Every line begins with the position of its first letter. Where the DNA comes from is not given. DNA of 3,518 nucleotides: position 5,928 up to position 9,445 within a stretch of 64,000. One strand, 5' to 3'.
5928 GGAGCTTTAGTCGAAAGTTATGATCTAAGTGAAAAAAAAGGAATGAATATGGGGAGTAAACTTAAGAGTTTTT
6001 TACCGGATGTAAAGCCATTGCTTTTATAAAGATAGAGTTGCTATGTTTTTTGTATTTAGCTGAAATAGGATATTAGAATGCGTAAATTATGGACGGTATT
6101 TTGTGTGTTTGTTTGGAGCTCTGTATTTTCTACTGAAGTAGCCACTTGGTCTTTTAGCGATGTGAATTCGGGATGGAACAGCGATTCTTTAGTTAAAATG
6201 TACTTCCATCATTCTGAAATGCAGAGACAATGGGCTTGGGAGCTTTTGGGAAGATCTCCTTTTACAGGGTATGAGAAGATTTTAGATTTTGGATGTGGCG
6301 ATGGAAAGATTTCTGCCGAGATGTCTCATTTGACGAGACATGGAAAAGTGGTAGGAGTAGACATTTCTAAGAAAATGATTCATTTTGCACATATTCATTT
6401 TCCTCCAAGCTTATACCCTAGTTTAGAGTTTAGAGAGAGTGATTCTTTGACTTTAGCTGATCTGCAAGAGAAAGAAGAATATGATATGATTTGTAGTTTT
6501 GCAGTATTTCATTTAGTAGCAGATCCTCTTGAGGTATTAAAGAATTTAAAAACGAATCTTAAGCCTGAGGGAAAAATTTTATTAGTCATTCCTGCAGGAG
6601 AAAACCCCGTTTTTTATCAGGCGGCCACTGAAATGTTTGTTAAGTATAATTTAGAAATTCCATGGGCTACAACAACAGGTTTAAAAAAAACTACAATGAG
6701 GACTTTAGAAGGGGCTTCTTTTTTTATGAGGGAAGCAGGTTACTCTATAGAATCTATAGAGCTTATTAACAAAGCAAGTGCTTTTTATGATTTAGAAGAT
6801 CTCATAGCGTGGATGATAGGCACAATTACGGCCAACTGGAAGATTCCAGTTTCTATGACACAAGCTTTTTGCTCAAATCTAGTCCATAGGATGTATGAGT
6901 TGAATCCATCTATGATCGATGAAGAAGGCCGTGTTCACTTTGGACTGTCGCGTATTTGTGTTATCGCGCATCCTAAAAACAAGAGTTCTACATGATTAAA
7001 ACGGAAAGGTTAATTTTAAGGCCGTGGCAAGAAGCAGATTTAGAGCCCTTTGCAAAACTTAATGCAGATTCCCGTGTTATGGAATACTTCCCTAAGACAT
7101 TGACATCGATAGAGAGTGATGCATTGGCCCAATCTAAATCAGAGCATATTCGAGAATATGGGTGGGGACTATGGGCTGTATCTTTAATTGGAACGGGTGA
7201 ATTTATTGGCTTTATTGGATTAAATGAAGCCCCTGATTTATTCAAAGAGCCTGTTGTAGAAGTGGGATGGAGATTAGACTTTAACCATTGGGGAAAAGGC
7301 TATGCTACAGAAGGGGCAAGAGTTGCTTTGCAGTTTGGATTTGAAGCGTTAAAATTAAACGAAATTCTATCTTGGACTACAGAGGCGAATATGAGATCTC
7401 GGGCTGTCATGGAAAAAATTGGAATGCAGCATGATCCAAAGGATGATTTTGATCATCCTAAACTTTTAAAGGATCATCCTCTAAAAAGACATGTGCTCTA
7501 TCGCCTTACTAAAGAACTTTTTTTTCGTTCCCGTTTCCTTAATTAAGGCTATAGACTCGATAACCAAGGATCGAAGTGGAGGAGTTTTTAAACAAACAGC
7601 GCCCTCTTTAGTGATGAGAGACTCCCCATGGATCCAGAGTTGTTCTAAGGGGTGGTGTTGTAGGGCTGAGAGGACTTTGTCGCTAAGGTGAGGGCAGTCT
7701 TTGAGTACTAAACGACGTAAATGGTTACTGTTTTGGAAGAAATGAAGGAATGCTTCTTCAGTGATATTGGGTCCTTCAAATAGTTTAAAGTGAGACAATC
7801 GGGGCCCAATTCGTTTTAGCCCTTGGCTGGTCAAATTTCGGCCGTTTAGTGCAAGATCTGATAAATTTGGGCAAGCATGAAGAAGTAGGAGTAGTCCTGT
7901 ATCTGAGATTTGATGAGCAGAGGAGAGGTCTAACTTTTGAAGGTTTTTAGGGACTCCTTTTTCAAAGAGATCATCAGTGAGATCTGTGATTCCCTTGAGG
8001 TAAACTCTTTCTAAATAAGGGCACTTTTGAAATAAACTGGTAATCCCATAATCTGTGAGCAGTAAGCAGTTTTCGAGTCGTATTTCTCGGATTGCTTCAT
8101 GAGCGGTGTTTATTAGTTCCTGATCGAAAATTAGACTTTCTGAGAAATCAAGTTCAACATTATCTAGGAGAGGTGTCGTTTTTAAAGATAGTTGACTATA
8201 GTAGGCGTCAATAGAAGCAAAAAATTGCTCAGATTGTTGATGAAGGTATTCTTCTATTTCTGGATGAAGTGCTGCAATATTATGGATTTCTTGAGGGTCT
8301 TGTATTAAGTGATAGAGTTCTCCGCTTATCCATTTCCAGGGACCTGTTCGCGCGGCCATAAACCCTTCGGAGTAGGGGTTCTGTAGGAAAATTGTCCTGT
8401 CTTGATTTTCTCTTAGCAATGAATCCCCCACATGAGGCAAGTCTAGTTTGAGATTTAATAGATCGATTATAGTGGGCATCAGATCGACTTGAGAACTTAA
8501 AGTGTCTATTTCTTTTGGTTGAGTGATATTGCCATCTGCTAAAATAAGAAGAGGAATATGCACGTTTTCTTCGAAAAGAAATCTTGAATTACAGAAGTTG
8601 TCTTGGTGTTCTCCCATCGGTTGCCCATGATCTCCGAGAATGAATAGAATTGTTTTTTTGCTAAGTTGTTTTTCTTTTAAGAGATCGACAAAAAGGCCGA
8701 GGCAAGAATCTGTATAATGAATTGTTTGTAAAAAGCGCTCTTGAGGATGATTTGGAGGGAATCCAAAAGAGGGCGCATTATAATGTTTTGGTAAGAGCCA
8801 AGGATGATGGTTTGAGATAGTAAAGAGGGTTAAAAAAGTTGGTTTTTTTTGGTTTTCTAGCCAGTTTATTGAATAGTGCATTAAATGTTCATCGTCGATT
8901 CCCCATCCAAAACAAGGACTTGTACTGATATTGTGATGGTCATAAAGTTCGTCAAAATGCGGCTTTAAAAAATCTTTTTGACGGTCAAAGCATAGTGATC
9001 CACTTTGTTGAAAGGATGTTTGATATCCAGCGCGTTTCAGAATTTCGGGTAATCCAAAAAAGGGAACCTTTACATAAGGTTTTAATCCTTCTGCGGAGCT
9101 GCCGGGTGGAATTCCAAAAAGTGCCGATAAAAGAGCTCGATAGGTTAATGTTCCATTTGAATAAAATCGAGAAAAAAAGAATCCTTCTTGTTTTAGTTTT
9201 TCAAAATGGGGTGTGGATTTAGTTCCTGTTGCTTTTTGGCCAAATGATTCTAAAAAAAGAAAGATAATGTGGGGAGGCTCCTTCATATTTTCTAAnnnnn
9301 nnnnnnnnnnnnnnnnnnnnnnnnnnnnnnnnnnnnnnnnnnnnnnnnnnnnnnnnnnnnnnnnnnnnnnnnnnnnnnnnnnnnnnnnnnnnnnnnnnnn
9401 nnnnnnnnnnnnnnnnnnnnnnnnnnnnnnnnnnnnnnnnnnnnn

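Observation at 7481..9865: LtaS/sulfatase-family membrane enzyme fused to a eukaryote-like (FBXL/AMN1-type) leucine-rich-repeat domain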

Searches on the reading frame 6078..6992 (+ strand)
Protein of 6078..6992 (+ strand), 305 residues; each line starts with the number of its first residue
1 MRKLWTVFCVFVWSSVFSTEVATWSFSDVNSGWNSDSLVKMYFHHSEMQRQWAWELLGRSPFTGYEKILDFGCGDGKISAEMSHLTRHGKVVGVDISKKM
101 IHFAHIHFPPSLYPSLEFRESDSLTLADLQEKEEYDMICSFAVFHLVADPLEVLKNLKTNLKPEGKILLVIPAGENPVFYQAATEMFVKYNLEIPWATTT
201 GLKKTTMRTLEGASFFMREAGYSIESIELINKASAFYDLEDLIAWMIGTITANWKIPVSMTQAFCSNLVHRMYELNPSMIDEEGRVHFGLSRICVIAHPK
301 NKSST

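Call 61: search_protein_families(library=pfam, proteins=[window:6078-6992:+], max_evalue=0.001)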
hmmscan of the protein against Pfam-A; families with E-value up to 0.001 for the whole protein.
window:6078-6992:+ (305 aa): 11 families
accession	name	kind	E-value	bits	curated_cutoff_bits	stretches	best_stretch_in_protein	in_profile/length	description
PF13847.12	Methyltransf_31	-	2.5e-20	73.1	27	1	66-187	5-127/145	Methyltransferase domain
PF08241.18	Methyltransf_11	-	1.7e-16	61.1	21.2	1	69-168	1-94/95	Methyltransferase domain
PF13649.12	Methyltransf_25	-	1.2e-15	58.4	27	1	68-165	1-97/97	Methyltransferase domain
PF08242.18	Methyltransf_12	-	3.1e-15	57.1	30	1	69-167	1-98/98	Methyltransferase domain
PF13489.12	Methyltransf_23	-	4e-15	56.4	27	1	64-174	22-121/164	Methyltransferase domain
PF01209.24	Ubie_methyltran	-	4.5e-08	33.2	20.1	1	65-190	48-172/233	ubiE/COQ5 methyltransferase family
PF05175.20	MTS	-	1.4e-07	31.8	23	1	66-171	33-140/170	Methyltransferase small domain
PF05219.18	DREV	-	2.5e-07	30.5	26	1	65-172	95-191/265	DREV methyltransferase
PF08003.17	Methyltransf_9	-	4.2e-06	26.4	23.8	1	49-172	99-223/315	Protein of unknown function (DUF1698)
PF01135.25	PCMT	-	0.0001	22.6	20.3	1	63-175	72-175/210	Protein-L-isoaspartate(D-aspartate) O-methyltransferase (PCMT)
PF00891.24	Methyltransf_2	-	0.0001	22.2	22.3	1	52-172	50-167/210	O-methyltransferase domain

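Call 64: search_solved_structures(query=window:6078-6992:+, max_evalue=0.001)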
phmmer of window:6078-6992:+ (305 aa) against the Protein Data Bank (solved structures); distinct sequences matched with E-value up to 0.001: 24.
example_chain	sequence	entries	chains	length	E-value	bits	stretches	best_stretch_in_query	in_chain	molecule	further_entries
9un4_A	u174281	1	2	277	1.1e-09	41.3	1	67-179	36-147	Juvenile hormone acid O-methyltransferase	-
8rdl_A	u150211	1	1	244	7.7e-09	38.6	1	65-173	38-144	ToxA protein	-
5je3_A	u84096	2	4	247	2.2e-06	30.5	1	66-192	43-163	Methyl transferase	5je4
5jdz_A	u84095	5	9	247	2.3e-06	30.4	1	66-192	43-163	Methyl transferase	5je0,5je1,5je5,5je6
5jdy_A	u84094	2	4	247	2.3e-06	30.4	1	66-192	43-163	Methyl transferase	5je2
3l8d_A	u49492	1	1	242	2.7e-06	30.2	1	67-218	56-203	Methyltransferase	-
5wp5_A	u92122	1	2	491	5.1e-06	29.3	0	62-170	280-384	Phosphomethylethanolamine N-methyltransferase 2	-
5f8c_A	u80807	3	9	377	2.8e-05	26.9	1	68-170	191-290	Methyltransferase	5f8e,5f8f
5mgz_A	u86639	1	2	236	3e-05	26.8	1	56-168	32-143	8-demethylnovobiocic acid C(8)-methyltransferase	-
9h0d_A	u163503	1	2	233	6.9e-05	25.6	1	68-171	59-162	Thiol methyltransferase 1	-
6hp1_A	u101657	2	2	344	0.00011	24.9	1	53-170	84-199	Putative polyketide synthase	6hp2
5wp4_A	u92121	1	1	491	0.00011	24.9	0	65-169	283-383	Phosphoethanolamine N-methyltransferase 1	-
8ys9_A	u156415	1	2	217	0.00013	24.7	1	64-170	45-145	Phosphatidylethanolamine N-methyltransferase/phosphatidyl-N-methylethanolamine N-methyltra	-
7ec0_A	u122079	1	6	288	0.00016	24.4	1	39-179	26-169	Juvenile hormone acid methyltransferase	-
7ebs_A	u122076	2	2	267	0.0002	24.1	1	40-179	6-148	Juvenile hormone acid methyltransferase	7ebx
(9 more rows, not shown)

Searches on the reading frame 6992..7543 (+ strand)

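Call 61: search_protein_families(library=pfam, proteins=[window:6992-7543:+], max_evalue=0.001)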
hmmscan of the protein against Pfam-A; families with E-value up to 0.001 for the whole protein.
window:6992-7543:+ (184 aa): 2 families
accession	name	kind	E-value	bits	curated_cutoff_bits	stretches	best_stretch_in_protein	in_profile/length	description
PF13302.13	Acetyltransf_3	-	1.5e-34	120.1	25.4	1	6-146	1-138/138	Acetyltransferase (GNAT) domain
PF00583.31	Acetyltransf_1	-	2.6e-09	37.8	20.7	1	55-145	24-116/116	Acetyltransferase (GNAT) family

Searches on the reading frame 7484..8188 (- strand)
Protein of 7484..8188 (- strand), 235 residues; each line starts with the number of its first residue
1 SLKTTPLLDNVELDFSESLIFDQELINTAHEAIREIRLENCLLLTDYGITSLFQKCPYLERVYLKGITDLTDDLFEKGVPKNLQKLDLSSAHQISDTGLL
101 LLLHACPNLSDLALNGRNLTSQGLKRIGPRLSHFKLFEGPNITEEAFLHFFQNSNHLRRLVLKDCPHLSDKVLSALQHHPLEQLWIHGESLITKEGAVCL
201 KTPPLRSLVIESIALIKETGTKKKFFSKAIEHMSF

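Call 20: find_homologous_proteins(query=window:7484-8188:-, max_evalue=0.00001)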
Query window:7484-8188:- (235 aa): 1 proteins with E <= 0.00001 among 263 candidates.
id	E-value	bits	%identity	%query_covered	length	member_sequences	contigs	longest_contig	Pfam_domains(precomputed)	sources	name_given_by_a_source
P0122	3.8e-36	143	60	53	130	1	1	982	-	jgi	jgi:hypothetical protein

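Call 34: search_protein_representatives(protein=window:7484-8188:-)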
Query: 235 residues. Proteins with E-value up to 0.001 (for the whole library): 6110; up to 1e-10: 779; up to 1e-30: 14. The best 150 are listed.
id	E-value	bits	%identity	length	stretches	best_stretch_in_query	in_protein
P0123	5.8e-64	232.4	53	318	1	1-218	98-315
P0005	8.5e-57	209.0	52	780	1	11-210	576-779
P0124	2.2e-41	158.6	29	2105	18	25-176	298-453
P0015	4.1e-40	154.4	42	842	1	7-212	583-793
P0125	4.0e-38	147.9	32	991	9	20-119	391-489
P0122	1.2e-36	143.0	59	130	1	85-210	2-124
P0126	1.0e-35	140.0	39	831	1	10-222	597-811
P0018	1.4e-35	139.5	41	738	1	11-201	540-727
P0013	2.9e-34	135.3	39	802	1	4-211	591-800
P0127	4.5e-33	131.4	40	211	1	35-218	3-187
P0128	9.1e-33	130.4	32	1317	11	31-173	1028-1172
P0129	1.8e-32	129.4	35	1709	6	22-128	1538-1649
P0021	3.6e-32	128.4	43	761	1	12-210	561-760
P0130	2.1e-31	125.9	46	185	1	11-181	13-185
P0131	2.0e-28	116.2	28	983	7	29-184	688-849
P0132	2.3e-28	115.9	30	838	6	33-172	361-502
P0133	4.1e-28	115.1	30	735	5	13-129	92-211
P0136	3.0e-27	112.3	31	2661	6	32-126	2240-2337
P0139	1.1e-26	110.5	33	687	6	32-168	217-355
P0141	1.5e-26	110.1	34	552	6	8-112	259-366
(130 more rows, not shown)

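Call 35: list_cluster_members(proteins=[P0124, P0125, P0128, P0129, P0131, P0132, P0133, P0136, P0139, P0141])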
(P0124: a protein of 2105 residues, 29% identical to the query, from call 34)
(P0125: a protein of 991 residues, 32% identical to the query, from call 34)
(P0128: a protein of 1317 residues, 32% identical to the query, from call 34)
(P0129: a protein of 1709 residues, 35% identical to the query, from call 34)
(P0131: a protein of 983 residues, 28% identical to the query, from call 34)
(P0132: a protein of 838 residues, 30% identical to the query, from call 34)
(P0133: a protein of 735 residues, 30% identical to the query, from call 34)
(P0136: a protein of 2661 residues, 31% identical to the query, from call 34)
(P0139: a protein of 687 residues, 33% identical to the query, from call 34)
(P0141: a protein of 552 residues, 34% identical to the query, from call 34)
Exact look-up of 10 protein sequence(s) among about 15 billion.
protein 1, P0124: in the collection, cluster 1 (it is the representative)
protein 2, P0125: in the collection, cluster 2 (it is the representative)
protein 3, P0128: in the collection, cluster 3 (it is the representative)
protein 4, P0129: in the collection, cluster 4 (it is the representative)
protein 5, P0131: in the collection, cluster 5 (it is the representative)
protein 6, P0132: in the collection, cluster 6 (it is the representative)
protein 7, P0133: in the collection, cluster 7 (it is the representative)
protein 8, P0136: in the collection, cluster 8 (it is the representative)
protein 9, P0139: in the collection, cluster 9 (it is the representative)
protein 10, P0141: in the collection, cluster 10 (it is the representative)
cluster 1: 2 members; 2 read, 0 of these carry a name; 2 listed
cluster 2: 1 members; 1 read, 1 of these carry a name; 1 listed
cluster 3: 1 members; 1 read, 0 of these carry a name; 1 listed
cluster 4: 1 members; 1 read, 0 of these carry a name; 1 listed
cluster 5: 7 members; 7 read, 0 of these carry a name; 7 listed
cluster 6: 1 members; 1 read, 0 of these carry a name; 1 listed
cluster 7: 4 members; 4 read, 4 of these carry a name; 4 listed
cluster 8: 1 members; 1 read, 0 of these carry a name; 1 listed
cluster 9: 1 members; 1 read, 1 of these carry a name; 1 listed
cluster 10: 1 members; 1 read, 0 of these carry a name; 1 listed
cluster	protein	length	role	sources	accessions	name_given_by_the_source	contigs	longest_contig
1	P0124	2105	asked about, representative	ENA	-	-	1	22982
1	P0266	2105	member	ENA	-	-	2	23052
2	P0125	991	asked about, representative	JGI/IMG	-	uncharacterized protein YjbI with pentapeptide repeats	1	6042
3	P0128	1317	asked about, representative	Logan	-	-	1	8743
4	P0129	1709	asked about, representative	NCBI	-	-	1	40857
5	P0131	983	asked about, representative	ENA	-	-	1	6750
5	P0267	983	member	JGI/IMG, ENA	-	-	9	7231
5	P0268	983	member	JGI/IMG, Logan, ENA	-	-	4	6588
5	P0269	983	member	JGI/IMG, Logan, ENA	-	-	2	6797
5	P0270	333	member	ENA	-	-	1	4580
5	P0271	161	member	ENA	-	-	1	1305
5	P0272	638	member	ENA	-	-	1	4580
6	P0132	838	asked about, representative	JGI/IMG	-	-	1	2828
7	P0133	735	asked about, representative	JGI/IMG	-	F-box and leucine-rich repeat protein 2/20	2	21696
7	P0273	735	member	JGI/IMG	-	F-box and leucine-rich repeat protein 2/20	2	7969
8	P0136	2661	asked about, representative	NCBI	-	-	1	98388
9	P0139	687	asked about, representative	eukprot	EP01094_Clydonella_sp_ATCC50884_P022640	TRINITY_DN5252_c0_g1_i2.p1 TRINITY_DN5252_c0_g1~~TRINITY_DN5252_c0_g1_i2.p1 ORF ...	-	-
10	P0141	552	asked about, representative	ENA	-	-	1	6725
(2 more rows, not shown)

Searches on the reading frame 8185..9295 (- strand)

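Call 37: search_solved_structures(query=window:8185-9295:-, max_evalue=1e-8, show_alignments=5)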
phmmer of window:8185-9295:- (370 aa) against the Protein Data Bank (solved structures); distinct sequences matched with E-value up to 1e-8: 15.
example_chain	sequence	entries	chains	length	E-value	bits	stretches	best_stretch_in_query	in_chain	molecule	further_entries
3lxq_A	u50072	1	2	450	7.7e-31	110.8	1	9-310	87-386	Uncharacterized protein VP1736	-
4uop_A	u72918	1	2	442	4.4e-16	62.3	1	10-284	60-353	LIPOTEICHOIC ACID PRIMASE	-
4uoo_A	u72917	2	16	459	8.3e-14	54.8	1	9-302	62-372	LIPOTEICHOIC ACID SYNTHASE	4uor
2w5q_A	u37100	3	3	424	2.6e-13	53.1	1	9-328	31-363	PROCESSED GLYCEROL PHOSPHATE LIPOTEICHOIC ACID SYNTHASE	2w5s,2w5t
2w5r_A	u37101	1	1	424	3e-13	52.9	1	9-328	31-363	PROCESSED GLYCEROL PHOSPHATE LIPOTEICHOIC ACID SYNTHASE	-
6hr5_A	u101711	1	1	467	3.1e-13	52.9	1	192-342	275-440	Alpha-L-rhamnosidase/sulfatase (GH78)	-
9ihk_D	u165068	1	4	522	1.1e-12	51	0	147-340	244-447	Sulfatase_S1_30A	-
9s8y_A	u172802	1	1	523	1.9e-12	50.3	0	185-279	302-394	Sulfatase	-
7ebp_A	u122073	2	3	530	8e-12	48.2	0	185-279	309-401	Sulfatase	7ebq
2w8d_A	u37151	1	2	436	1.5e-11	47.4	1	10-298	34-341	PROCESSED GLYCEROL PHOSPHATE LIPOTEICHOIC ACID SYNTHASE 2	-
7oz8_AAA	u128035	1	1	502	2.5e-11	46.6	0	182-340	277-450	Choline-sulfatase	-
9bes_B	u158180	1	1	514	5.5e-11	45.5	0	186-300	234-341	S1_8A Sulfatase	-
9bb9_A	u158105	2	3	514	6.1e-11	45.3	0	186-300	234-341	S1_8A sulfatase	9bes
2qzu_A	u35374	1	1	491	2.5e-09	40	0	192-291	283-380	Putative sulfatase yidJ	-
8di0_A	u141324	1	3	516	7e-09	38.5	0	192-289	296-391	Arylsulfatase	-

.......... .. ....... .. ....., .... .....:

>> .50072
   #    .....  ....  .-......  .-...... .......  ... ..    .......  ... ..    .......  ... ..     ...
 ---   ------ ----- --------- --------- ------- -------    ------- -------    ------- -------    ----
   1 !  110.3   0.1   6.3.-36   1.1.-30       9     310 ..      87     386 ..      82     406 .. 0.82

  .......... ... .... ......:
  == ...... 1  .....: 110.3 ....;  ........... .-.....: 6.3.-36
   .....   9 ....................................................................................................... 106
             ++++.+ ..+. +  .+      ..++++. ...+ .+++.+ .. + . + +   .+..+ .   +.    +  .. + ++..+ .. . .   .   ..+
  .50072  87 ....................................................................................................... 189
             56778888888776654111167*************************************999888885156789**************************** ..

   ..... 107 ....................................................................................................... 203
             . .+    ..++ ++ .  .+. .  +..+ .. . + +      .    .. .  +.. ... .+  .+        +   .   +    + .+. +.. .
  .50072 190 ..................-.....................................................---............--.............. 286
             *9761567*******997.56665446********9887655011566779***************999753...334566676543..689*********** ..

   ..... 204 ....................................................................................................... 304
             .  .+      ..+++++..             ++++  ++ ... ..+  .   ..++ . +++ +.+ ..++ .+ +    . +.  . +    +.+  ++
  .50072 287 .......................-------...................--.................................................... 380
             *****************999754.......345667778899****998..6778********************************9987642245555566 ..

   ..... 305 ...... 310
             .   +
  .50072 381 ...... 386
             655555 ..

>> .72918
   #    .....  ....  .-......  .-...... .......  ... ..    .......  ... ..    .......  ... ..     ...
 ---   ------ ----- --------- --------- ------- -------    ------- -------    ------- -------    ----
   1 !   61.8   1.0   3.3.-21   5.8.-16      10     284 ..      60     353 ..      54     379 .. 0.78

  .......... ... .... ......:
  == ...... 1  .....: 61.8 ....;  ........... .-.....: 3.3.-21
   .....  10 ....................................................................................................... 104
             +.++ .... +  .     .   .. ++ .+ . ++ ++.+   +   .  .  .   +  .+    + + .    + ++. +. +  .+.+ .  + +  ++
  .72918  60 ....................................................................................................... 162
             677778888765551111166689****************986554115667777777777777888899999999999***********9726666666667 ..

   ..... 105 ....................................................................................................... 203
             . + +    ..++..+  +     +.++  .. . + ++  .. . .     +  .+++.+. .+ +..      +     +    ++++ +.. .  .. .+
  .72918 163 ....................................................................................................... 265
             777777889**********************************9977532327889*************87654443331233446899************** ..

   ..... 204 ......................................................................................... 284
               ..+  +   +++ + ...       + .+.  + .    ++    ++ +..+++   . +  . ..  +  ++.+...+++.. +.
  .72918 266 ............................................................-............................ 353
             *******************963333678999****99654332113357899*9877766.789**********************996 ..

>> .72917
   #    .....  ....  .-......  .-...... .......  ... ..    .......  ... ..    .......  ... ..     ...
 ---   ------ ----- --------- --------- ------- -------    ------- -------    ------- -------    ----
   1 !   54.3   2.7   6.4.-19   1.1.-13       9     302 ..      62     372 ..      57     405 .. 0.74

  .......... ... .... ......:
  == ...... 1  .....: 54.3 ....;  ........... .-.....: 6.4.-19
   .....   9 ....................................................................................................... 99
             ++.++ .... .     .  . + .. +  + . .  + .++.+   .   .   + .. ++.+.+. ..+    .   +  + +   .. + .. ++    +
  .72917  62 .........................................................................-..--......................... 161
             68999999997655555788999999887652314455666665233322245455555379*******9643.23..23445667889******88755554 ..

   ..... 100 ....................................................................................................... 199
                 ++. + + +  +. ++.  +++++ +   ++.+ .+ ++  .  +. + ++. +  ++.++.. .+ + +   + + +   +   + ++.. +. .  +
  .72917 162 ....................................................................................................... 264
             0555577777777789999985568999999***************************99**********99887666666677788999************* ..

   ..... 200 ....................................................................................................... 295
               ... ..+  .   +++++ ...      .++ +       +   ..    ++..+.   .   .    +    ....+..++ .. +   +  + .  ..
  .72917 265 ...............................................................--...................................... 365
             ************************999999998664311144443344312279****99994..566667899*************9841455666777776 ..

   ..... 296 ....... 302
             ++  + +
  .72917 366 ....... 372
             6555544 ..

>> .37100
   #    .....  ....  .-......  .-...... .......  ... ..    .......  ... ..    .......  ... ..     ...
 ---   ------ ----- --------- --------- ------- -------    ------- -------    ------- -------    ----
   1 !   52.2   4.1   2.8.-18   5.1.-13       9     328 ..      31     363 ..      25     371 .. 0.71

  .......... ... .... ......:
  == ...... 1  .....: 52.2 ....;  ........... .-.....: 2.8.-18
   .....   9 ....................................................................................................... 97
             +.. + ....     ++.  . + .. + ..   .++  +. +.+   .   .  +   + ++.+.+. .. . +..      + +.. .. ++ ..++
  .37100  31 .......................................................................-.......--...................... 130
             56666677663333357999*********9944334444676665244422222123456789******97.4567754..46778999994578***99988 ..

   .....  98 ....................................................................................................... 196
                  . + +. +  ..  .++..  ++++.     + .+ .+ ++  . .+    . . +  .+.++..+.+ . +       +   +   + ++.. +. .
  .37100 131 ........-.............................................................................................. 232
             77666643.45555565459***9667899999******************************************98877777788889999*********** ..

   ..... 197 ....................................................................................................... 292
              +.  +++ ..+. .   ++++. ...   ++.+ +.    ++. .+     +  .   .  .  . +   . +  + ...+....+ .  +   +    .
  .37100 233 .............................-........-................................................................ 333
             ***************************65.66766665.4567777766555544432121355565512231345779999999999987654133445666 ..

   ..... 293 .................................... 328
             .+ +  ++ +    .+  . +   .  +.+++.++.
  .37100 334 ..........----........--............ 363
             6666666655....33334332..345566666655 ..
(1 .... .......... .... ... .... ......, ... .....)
